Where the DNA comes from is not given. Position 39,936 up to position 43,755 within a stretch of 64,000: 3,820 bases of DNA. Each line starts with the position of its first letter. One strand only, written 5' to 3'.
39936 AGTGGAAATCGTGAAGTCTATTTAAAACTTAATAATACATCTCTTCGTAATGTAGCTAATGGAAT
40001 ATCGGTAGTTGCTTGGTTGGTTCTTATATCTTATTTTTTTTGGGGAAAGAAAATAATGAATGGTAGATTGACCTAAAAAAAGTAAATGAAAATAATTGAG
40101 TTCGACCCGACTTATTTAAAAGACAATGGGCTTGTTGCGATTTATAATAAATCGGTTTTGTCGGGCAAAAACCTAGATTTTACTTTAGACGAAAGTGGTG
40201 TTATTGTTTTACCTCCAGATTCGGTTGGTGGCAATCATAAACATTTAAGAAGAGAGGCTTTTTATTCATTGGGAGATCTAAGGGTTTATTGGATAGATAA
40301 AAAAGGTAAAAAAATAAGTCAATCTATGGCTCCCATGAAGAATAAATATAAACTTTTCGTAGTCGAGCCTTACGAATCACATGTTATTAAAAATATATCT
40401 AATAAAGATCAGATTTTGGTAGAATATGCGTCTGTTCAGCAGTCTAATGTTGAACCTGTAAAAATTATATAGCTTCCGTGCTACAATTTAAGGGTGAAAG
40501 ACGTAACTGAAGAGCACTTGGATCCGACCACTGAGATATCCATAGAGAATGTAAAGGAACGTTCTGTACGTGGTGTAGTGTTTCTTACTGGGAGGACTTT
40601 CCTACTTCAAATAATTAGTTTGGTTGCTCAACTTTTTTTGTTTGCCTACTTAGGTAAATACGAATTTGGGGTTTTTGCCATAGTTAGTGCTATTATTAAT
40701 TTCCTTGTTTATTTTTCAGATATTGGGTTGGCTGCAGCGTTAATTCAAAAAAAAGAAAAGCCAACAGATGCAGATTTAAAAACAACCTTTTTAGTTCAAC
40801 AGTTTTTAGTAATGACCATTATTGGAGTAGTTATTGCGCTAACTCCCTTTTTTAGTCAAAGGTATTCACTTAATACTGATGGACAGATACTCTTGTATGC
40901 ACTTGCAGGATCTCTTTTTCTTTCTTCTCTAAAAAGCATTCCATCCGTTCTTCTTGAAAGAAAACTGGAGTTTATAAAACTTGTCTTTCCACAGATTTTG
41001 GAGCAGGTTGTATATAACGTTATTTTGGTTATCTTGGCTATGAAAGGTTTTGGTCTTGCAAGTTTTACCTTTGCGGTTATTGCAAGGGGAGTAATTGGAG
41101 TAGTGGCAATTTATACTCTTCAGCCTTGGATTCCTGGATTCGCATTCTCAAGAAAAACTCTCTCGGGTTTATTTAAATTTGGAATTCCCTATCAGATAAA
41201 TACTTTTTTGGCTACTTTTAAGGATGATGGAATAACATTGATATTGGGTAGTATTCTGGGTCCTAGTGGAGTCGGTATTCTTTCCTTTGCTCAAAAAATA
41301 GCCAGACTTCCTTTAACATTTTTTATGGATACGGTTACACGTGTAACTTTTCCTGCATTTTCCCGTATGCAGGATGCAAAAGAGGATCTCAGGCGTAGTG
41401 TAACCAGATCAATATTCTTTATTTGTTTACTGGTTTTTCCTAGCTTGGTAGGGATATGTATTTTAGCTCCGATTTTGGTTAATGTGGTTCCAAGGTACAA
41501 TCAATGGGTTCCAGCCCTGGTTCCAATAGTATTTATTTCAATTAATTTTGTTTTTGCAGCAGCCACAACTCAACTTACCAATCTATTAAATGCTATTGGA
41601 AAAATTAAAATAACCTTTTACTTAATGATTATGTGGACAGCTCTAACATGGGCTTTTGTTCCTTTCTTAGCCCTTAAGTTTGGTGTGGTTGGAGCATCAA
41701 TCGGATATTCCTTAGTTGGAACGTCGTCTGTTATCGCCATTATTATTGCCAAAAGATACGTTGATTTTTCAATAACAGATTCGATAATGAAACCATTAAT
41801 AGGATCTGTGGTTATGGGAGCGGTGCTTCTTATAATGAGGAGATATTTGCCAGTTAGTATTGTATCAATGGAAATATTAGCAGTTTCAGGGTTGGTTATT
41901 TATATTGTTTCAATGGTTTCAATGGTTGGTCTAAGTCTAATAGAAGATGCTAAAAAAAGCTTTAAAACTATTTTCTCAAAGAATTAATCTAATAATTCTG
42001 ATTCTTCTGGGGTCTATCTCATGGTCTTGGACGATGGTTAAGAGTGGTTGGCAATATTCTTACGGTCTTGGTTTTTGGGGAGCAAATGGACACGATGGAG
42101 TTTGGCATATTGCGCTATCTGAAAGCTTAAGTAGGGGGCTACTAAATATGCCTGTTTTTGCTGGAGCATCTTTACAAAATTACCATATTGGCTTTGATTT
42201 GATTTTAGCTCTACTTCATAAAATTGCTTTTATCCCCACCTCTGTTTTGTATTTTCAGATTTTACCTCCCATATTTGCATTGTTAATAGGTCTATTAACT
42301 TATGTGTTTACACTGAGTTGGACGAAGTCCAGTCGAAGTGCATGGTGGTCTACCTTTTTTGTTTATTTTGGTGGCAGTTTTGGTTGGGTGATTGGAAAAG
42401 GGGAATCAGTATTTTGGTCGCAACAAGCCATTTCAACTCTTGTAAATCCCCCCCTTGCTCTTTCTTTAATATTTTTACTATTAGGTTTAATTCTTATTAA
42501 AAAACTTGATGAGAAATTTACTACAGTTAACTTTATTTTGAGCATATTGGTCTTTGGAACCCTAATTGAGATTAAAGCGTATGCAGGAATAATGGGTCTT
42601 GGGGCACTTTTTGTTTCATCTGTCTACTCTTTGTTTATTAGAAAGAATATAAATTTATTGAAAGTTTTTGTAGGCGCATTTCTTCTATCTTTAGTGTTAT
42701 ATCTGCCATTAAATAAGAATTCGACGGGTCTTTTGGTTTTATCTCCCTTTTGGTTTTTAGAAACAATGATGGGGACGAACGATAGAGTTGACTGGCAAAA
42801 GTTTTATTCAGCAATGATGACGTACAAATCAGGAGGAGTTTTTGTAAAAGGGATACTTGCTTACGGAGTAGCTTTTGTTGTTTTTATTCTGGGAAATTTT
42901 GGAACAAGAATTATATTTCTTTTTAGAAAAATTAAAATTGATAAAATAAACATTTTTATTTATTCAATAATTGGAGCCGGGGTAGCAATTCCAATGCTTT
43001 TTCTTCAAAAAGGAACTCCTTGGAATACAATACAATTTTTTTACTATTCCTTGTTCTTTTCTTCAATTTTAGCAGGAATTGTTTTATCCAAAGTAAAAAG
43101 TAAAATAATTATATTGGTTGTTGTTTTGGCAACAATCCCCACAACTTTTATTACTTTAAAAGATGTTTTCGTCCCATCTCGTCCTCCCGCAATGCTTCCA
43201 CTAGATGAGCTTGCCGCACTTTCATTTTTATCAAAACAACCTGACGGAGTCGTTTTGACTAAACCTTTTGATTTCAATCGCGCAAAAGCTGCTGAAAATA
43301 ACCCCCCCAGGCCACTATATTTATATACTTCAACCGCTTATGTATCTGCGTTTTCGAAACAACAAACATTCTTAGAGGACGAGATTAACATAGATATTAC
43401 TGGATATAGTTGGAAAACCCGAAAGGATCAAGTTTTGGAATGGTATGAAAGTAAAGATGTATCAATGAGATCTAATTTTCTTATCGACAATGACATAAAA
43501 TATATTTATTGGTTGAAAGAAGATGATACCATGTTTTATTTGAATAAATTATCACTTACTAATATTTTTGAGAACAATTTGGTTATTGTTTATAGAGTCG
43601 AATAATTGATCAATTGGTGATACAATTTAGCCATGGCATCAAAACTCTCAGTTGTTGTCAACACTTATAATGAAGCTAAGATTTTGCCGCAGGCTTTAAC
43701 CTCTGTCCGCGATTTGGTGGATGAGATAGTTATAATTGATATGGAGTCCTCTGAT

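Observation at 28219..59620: Extraordinary density of GT-C fold membrane glycosyltransferase paralogues (at least 14 in about 38 kb)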

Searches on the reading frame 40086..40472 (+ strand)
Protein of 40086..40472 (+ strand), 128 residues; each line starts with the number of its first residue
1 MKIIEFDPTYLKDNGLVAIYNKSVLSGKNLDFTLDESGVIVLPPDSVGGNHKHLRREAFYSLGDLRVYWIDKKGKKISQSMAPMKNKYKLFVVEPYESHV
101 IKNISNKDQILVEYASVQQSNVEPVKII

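Call 28: search_protein_families(library=ncbifam, proteins=[window:40086-40472:+], max_evalue=0.01)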
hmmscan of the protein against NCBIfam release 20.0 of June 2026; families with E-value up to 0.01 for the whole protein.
window:40086-40472:+ (128 aa): 0 families

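Call 103: search_protein_families(library=pfam, proteins=[window:40086-40472:+], max_evalue=0.1)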
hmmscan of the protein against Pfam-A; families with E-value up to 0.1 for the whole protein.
window:40086-40472:+ (128 aa): 1 family
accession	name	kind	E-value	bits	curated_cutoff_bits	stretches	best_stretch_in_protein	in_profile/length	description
PF13661.12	2OG-FeII_Oxy_4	-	0.043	14.7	27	1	63-105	40-85/98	2OG-Fe(II) oxygenase superfamily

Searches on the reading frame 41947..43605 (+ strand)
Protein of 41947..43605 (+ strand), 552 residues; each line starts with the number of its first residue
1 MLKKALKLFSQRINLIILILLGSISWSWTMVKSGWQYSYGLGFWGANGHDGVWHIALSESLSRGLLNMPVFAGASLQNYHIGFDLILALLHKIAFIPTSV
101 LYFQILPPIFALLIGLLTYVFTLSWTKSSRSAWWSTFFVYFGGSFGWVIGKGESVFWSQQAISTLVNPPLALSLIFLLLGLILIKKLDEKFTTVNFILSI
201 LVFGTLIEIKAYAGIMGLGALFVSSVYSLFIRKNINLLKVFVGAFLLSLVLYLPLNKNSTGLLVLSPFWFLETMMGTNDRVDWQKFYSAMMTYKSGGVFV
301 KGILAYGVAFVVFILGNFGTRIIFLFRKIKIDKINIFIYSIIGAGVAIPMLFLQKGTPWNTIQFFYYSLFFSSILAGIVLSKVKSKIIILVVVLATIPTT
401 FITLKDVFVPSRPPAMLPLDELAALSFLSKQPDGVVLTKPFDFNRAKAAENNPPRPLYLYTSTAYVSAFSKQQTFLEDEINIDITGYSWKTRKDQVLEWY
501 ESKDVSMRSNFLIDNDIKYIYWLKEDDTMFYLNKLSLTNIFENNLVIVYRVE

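Call 4: search_protein_families(library=pfam, proteins=[window:41947-43605:+], max_evalue=0.01)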
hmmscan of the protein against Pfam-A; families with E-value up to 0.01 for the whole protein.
window:41947-43605:+ (552 aa): 0 families

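Call 27: search_protein_families(library=ncbifam, proteins=[window:41947-43605:+], max_evalue=0.01)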
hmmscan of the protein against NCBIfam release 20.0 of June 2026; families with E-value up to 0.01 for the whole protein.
window:41947-43605:+ (552 aa): 0 families

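Call 32: find_homologous_proteins(query=window:41947-43605:+, max_evalue=0.001)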
Query window:41947-43605:+ (552 aa): 1343 proteins with E <= 0.001 among 8000 candidates; the best 120 are listed.
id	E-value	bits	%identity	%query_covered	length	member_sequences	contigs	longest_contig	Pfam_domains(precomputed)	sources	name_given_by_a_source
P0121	0.0e+0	1209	100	100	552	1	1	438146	-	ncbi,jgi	jgi:hypothetical protein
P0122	1.3e-270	917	74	100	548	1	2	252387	-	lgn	-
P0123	3.2e-260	883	72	97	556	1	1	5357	-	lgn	-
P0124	3.4e-260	883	70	100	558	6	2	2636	-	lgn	-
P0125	1.1e-254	865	70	97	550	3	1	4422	-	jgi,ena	-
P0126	9.6e-254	861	69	97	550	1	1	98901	-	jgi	jgi:hypothetical protein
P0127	3.3e-252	856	68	97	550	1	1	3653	-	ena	-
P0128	4.6e-252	856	69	97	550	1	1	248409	-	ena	-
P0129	1.8e-250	851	67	100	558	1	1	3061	-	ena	-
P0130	2.0e-249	847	70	95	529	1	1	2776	-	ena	-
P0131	5.3e-249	846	69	97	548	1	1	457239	-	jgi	jgi:hypothetical protein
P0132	5.6e-247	839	69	95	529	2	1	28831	-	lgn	-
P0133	3.4e-246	837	66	100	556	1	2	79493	-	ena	-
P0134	1.5e-245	834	68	97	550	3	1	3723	-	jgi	jgi:hypothetical protein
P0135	5.8e-244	829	66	100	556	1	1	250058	-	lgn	-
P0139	1.9e-235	801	65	100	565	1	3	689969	-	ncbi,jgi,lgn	jgi:hypothetical protein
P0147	6.9e-224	763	61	100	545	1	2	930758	-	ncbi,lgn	-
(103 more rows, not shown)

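Call 33: find_encoding_contigs(protein=P0121, flank=10000, max_places=3)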
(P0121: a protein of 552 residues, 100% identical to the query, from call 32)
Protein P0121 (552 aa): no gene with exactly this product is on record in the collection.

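Call 37: find_encoding_contigs(protein=P0139, flank=10000, max_places=1)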
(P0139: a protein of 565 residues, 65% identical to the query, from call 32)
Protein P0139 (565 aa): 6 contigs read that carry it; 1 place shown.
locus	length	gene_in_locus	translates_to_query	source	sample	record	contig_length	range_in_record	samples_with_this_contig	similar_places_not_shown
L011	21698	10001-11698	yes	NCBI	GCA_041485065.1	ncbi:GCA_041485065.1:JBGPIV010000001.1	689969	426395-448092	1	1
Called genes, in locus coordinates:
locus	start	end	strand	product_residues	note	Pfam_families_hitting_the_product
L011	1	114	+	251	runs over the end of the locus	PF00535:Glycos_transf_2, PF10111:Glyco_tranf_2_2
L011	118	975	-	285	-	PF00892:EamA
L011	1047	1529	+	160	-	PF01243:PNPOx_N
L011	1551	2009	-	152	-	PF13420:Acetyltransf_4 (weak), PF00583:Acetyltransf_1, PF13673:Acetyltransf_10, PF13508:Acetyltransf_7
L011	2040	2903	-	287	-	PF00892:EamA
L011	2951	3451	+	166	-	-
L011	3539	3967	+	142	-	PF08570:DUF1761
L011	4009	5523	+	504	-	PF02366:PMT, PF13231:PMT_2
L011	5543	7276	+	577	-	PF10131:PTPS_related (faint), PF09586:YfhO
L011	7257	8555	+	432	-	-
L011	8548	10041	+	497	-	PF01943:Polysacc_synt, PF13440:Polysacc_synt_3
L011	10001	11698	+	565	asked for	-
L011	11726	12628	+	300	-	PF00535:Glycos_transf_2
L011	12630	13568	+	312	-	PF00535:Glycos_transf_2, PF13641:Glyco_tranf_2_3, PF13632:Glyco_trans_2_3 (weak)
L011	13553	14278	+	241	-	-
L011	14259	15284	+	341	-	PF13439:Glyco_transf_4 (faint), PF00534:Glycos_transf_1, PF13692:Glyco_trans_1_4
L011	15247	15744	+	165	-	-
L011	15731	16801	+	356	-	-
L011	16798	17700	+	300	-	PF00535:Glycos_transf_2, PF10111:Glyco_tranf_2_2, PF13506:Glyco_transf_21 (faint), PF13641:Glyco_tranf_2_3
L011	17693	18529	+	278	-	PF00535:Glycos_transf_2, PF13641:Glyco_tranf_2_3, PF10111:Glyco_tranf_2_2 (weak), PF13506:Glyco_transf_21 (weak), PF13712:Glyco_tranf_2_5 (weak), PF13632:Glyco_trans_2_3 (weak)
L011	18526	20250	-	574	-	PF13231:PMT_2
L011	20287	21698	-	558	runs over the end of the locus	-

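Call 38: find_encoding_contigs(protein=P0147, flank=10000, max_places=1)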
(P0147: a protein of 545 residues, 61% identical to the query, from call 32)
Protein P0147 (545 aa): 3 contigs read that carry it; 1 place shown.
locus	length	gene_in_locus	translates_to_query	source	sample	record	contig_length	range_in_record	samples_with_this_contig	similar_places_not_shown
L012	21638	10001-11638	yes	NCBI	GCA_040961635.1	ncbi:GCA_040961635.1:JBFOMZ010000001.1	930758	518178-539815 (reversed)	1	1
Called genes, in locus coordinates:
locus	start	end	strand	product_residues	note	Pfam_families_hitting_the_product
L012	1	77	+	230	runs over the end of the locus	PF00657:Lipase_GDSL, PF13472:Lipase_GDSL_2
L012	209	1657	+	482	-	PF02366:PMT, PF13231:PMT_2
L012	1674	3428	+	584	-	PF02366:PMT (weak)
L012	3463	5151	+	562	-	PF10131:PTPS_related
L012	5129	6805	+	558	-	-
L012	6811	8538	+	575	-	PF09586:YfhO, PF10131:PTPS_related (faint)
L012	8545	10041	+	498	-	PF01943:Polysacc_synt, PF13440:Polysacc_synt_3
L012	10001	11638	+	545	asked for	-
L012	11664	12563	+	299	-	PF00535:Glycos_transf_2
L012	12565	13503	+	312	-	PF00535:Glycos_transf_2, PF13641:Glyco_tranf_2_3, PF13632:Glyco_trans_2_3 (weak)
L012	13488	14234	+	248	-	-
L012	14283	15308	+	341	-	PF00534:Glycos_transf_1, PF13692:Glyco_trans_1_4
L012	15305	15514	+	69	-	-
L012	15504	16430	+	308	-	PF00535:Glycos_transf_2, PF10111:Glyco_tranf_2_2 (faint), PF13641:Glyco_tranf_2_3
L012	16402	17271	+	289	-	PF00535:Glycos_transf_2, PF10111:Glyco_tranf_2_2 (faint), PF13641:Glyco_tranf_2_3, PF13632:Glyco_trans_2_3 (weak)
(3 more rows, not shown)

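Call 47: search_solved_structures(query=A3, max_evalue=10, show_alignments=1)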
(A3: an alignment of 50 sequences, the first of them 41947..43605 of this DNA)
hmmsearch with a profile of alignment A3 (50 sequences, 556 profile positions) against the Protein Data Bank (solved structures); distinct sequences matched with E-value up to 10: 1.
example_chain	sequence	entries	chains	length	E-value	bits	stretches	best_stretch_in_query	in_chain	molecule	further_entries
1qa9_A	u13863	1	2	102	3.3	9.3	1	480-555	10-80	HUMAN CD2 PROTEIN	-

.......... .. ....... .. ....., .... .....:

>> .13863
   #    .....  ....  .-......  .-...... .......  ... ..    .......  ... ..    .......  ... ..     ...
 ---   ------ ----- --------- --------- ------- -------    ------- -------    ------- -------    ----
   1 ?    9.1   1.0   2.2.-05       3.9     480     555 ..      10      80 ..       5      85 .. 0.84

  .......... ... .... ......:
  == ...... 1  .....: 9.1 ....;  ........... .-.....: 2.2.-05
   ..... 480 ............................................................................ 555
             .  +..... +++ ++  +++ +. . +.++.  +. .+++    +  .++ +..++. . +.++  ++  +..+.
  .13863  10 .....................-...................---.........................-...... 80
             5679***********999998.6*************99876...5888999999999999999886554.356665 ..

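Call 56: predict_structure(alignment_id=A3)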
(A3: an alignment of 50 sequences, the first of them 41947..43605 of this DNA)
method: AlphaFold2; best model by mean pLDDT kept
length: 552 residues; sequences in the alignment: 50
mean_pLDDT: 84.9   pTM: 0.88
mean pLDDT of the five models: 84.9, 84.4, 81.7, 81.2, 79.3
residues with pLDDT >= 90: 286; 70-90: 188; 50-70: 62; < 50: 16
segments of 3 or more residues with pLDDT < 50: 153-155, 158-165
pLDDT, mean of each block of 10 residues (from residue 1): 54 88 82 82 70 89 88 81 92 93 91 96 96 94 73 48 60 96 94 97 94 93 97 94 96 72 82 78 87 92 93 86 90 95 93 80 89 95 92 80 62 78 95 91 79 69 86 82 68 89 89 94 69 83 93 90
secondary structure, 60 per line:
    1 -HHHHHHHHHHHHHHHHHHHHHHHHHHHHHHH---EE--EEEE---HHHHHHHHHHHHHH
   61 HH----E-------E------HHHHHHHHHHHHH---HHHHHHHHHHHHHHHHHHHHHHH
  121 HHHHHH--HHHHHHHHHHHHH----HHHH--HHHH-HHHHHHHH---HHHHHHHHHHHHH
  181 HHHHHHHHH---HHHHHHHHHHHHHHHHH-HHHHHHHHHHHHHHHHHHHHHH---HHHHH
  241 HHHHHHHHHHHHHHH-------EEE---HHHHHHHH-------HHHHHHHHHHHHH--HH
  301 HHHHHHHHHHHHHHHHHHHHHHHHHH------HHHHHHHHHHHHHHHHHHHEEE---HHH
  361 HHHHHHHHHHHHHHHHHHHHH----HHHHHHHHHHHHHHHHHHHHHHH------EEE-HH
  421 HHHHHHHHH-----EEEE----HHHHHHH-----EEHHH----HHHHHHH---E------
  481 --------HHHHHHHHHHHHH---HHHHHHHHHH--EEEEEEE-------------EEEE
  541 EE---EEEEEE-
elements in order: H2-32 E40-43 H47-62 H82-94 H98-126 H129-141 H146-149 H152-155 H157-164 H168-189 H193-209 H211-232 H236-255 E263-265 H269-276 H284-296 H299-326 H333-351 E352-354 H358-381 H386-408 E415-417 H419-429 E435-438 H443-449 H464-470 H489-501 H505-514 E517-523 E537-542 E546-551

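Call 78: fold_search(model_id=the predicted structure, library=pdb)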
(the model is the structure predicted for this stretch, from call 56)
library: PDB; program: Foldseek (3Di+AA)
matches with E <= 10: 354; with E <= 0.001: 23
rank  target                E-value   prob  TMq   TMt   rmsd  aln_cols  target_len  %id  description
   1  7oci_F                2.1e-08  1.00  0.54  0.47  12.4       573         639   11  Cryo-EM structure of yeast Ost6p containing oligosaccharyltransferase complex (released 2022-02-16)
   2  9n9j_I                3.1e-08  1.00  0.50  0.41  14.9       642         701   10  Structure of a GRP94 folding intermediate engaged with a CCDC134- and FKBP11-bound secretory translocon (released 2025-11-19)
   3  8agc_A                3.4e-08  1.00  0.50  0.41  13.2       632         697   12  Structure of yeast oligosaccharylransferase complex with lipid-linked oligosaccharide and non-acceptor peptide bound (released 2022-12-07)
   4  8age_A                3.9e-08  1.00  0.53  0.46  12.3       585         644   11  Structure of yeast oligosaccharylransferase complex with acceptor peptide bound (released 2022-12-07)
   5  7e9s_A                9.4e-08  1.00  0.51  0.35  14.2       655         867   14  Archaeal oligosaccharyltransferase AglB from Archaeoglobus fulgidus in complex with an inhibitory peptide and a dolich (released 2021-09-08)
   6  8agb_A                1.0e-07  1.00  0.54  0.48  12.5       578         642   12  Structure of yeast oligosaccharylransferase complex with lipid-linked oligosaccharide bound (released 2022-12-07)
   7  3wak                  1.2e-07  1.00  0.51  0.35  14.1       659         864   13  Crystal structure of the Archaeoglobus fulgidus oligosaccharyltransferase (O29867_ARCFU) in the apo form (released 2013-10-30)
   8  8b6l_I                1.3e-07  1.00  0.52  0.44  14.6       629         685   11  Subtomogram average of the human Sec61-TRAP-OSTA-translocon (released 2022-12-07)
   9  6s7o_A                1.5e-07  1.00  0.52  0.45  12.9       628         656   11  Cryo-EM structure of human oligosaccharyltransferase complex OST-A (released 2019-12-18)
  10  6s7t_A                1.8e-07  1.00  0.52  0.42  14.0       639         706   11  Cryo-EM structure of human oligosaccharyltransferase complex OST-B (released 2019-12-18)
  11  6ezn_F                2.0e-07  1.00  0.52  0.46  12.5       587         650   11  Cryo-EM structure of the yeast oligosaccharyltransferase (OST) complex (released 2018-01-17)
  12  6c26_A                2.1e-07  1.00  0.52  0.46  13.1       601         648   11  The Cryo-EM structure of a eukaryotic oligosaccharyl transferase complex (released 2018-01-31)
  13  8pn9_A                2.8e-07  1.00  0.53  0.46  12.4       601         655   11  Structure of human oligosaccharyltransferase OST-A complex bound to NGI-1 (released 2024-05-08)
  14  5gmy_A                5.1e-07  1.00  0.53  0.37  12.7       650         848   14  Crystal structure of the Archaeoglobus fulgidus oligosaccharyltransferase (O29867_ARCFU) tethered with an acceptor pep (released 2017-02-01)
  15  6ftg_5                6.8e-07  1.00  0.52  0.46  14.2       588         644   11  Subtomogram average of OST-containing ribosome-translocon complexes from canine rough microsomal membranes (released 2018-03-21)
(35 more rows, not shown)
